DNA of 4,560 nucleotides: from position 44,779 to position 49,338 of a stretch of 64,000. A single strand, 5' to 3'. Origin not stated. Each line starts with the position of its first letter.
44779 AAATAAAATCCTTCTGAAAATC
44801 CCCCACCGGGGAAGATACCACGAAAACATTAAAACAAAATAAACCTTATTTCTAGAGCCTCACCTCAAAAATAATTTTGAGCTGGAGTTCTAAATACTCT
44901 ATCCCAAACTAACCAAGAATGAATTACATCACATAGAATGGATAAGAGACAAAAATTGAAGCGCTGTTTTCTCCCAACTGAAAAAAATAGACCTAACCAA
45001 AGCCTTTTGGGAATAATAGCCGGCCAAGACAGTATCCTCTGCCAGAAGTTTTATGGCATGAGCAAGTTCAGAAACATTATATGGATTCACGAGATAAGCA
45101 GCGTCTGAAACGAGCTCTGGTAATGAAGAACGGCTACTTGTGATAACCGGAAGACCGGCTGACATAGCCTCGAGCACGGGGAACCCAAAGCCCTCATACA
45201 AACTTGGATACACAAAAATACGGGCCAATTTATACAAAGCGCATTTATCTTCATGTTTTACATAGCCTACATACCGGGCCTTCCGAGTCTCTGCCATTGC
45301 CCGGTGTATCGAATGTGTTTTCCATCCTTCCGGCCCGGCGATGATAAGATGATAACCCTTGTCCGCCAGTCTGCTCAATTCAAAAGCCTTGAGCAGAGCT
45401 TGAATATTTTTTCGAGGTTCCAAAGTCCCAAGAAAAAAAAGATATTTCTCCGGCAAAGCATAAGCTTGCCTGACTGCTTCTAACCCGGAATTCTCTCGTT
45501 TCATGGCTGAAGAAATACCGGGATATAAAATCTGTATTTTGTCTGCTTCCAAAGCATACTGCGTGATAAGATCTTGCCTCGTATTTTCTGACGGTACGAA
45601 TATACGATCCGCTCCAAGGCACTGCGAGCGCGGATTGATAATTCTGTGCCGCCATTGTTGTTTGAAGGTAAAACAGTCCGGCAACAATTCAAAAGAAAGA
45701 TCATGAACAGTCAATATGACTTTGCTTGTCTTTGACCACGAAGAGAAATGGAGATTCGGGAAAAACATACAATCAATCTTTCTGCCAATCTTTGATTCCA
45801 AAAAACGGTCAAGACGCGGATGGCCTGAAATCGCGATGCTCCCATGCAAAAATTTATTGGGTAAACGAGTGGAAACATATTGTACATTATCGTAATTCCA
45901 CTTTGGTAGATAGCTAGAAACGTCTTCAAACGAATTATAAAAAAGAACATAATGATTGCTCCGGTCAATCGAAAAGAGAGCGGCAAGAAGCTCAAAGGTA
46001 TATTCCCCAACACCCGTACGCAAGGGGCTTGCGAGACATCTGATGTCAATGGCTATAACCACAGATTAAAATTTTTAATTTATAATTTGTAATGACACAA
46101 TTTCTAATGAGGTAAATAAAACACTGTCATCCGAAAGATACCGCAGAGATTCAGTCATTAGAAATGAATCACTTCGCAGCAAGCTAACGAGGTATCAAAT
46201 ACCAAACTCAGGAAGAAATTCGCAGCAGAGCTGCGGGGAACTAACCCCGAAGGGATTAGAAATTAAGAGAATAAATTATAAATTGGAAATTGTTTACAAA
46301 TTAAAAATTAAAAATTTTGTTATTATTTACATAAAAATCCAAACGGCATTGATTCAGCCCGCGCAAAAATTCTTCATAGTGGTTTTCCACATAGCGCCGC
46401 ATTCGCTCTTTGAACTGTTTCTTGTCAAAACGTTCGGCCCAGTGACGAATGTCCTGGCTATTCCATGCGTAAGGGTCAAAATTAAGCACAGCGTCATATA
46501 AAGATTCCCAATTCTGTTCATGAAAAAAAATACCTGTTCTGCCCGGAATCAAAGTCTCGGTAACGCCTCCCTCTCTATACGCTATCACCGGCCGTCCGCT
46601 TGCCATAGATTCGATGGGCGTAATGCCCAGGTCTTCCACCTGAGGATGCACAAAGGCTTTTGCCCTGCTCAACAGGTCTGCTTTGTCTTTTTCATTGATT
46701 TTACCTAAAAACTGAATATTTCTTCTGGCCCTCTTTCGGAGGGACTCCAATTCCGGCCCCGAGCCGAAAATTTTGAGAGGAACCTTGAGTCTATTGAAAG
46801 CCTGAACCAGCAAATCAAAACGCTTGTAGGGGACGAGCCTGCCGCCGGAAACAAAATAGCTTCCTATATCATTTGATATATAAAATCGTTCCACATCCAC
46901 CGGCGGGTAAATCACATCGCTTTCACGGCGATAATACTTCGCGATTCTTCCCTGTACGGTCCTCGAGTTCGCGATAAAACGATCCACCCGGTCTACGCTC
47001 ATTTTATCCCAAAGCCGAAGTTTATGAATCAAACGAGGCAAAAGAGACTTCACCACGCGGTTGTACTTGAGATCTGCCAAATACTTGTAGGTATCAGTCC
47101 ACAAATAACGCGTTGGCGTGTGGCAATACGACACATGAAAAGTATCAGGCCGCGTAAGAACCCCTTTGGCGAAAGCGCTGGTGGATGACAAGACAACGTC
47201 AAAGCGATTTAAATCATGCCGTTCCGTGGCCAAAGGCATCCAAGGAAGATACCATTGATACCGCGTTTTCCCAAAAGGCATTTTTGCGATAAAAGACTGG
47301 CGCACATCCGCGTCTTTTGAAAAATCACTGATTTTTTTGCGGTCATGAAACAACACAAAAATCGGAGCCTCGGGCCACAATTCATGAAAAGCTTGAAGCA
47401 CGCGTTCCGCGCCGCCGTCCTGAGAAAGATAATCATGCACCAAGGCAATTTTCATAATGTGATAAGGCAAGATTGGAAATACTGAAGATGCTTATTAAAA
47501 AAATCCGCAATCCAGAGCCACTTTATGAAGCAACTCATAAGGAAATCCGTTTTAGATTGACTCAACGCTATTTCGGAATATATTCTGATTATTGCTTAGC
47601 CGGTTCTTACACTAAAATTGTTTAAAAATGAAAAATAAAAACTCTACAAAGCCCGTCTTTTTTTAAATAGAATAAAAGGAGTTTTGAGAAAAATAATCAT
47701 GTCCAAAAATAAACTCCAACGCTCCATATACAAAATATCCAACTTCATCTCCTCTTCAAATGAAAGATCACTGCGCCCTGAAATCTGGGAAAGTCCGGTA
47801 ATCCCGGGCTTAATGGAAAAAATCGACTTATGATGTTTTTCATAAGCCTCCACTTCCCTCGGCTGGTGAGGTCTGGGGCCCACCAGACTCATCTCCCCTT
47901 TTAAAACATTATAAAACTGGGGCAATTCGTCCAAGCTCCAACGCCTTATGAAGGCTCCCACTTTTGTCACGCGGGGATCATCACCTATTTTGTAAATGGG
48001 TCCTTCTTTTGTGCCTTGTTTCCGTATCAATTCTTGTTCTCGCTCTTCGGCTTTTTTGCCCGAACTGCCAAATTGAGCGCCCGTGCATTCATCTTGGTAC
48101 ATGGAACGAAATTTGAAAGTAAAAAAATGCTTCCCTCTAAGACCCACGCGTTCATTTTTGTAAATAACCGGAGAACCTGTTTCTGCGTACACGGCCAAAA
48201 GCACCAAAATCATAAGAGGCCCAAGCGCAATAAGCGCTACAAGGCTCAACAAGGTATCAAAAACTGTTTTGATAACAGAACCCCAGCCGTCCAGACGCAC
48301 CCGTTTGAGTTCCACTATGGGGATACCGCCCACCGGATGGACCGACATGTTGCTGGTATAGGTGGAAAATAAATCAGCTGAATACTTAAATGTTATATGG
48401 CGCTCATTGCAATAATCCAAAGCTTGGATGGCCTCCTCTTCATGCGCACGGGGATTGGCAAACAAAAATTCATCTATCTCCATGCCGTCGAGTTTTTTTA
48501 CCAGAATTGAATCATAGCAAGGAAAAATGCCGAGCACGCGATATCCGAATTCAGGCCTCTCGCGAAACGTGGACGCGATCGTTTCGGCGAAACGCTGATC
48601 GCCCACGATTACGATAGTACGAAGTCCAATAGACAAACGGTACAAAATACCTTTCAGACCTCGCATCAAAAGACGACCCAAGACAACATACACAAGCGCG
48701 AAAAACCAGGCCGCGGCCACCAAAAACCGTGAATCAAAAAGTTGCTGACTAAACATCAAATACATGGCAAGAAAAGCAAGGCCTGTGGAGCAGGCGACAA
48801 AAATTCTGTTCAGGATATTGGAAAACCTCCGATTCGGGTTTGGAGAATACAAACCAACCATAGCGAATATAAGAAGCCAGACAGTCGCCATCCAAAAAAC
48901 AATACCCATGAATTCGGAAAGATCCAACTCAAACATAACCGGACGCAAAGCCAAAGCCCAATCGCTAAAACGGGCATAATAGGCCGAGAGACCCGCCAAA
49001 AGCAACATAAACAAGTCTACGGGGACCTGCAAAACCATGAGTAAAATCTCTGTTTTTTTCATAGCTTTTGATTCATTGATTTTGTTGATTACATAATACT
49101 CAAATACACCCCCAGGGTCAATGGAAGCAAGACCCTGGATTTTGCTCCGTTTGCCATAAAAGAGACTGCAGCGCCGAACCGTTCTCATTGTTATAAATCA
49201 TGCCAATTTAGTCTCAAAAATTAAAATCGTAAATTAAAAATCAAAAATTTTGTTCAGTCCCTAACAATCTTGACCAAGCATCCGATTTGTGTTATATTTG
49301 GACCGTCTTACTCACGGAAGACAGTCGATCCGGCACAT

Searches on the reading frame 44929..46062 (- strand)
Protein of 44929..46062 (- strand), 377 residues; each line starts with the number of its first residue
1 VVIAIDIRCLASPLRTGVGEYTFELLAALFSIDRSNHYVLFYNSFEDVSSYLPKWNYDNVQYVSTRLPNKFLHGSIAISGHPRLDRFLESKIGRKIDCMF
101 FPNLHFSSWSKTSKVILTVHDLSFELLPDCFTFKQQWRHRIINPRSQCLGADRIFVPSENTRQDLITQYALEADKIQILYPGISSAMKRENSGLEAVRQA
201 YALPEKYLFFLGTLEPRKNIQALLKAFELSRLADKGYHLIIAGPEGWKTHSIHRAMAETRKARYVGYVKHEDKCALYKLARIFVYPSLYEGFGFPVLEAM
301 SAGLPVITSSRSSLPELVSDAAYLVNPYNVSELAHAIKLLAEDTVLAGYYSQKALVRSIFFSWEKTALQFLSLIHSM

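Call 23: search_protein_families(library=pfam, proteins=[window:44929-46062:-], max_evalue=0.01)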
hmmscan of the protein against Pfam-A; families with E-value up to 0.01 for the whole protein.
window:44929-46062:- (377 aa): 6 families
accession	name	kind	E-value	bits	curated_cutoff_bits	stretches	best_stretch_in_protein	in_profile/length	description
PF00534.26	Glycos_transf_1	-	1.1e-31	110.2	26.4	1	204-349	14-164/172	Glycosyl transferases group 1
PF13692.12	Glyco_trans_1_4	-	3e-28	99.3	27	1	206-343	2-142/142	Glycosyl transferases group 1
PF13439.12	Glyco_transf_4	-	1.8e-10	41.6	28.5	1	17-184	3-167/170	Glycosyltransferase Family 4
PF20706.3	GT4-conflict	-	2.7e-09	37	26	1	208-321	200-323/385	Family 4 Glycosyltransferase in conflict systems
PF13524.12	Glyco_trans_1_2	-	2.3e-08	34.6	25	1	230-354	7-125/144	Glycosyl transferase-like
PF00982.27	Glyco_transf_20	-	0.0033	16.7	32.5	1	268-338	360-434/473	Glycosyltransferase family 20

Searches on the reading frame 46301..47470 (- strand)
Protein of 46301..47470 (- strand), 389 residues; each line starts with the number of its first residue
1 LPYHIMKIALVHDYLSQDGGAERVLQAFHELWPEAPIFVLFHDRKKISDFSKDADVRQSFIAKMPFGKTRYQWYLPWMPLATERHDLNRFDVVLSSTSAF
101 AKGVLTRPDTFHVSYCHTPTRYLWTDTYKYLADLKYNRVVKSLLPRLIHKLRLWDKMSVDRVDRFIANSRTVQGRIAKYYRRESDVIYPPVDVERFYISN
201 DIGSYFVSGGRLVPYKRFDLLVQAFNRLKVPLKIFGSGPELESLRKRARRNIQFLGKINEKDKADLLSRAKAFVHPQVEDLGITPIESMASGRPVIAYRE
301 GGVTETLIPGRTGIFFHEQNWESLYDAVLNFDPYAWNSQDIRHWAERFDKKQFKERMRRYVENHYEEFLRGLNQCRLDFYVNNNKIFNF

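Call 23: search_protein_families(library=pfam, proteins=[window:46301-47470:-], max_evalue=0.01)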
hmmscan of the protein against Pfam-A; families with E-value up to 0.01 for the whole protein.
window:46301-47470:- (389 aa): 4 families
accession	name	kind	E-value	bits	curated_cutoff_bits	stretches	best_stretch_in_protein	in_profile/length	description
PF00534.26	Glycos_transf_1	-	3.2e-26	92.3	26.4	1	205-329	17-153/172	Glycosyl transferases group 1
PF13692.12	Glyco_trans_1_4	-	3.3e-22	79.7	27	1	207-330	5-138/142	Glycosyl transferases group 1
PF13439.12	Glyco_transf_4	-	7e-12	46.1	28.5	1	19-195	2-170/170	Glycosyltransferase Family 4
PF13524.12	Glyco_trans_1_2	-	1.1e-05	25.9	25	1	220-328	4-108/144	Glycosyl transferase-like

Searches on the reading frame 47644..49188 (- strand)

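Call 23: search_protein_families(library=pfam, proteins=[window:47644-49188:-], max_evalue=0.01)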
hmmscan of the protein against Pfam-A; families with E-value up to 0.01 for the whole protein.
window:47644-49188:- (514 aa): 2 families
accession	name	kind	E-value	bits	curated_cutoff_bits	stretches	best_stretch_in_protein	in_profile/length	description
PF02397.22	Bac_transf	-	2.3e-60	203.6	27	1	307-508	1-178/179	Bacterial sugar transferase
PF13727.12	CoA_binding_3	-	1.3e-07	32.2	25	1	111-222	3-110/175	CoA-binding domain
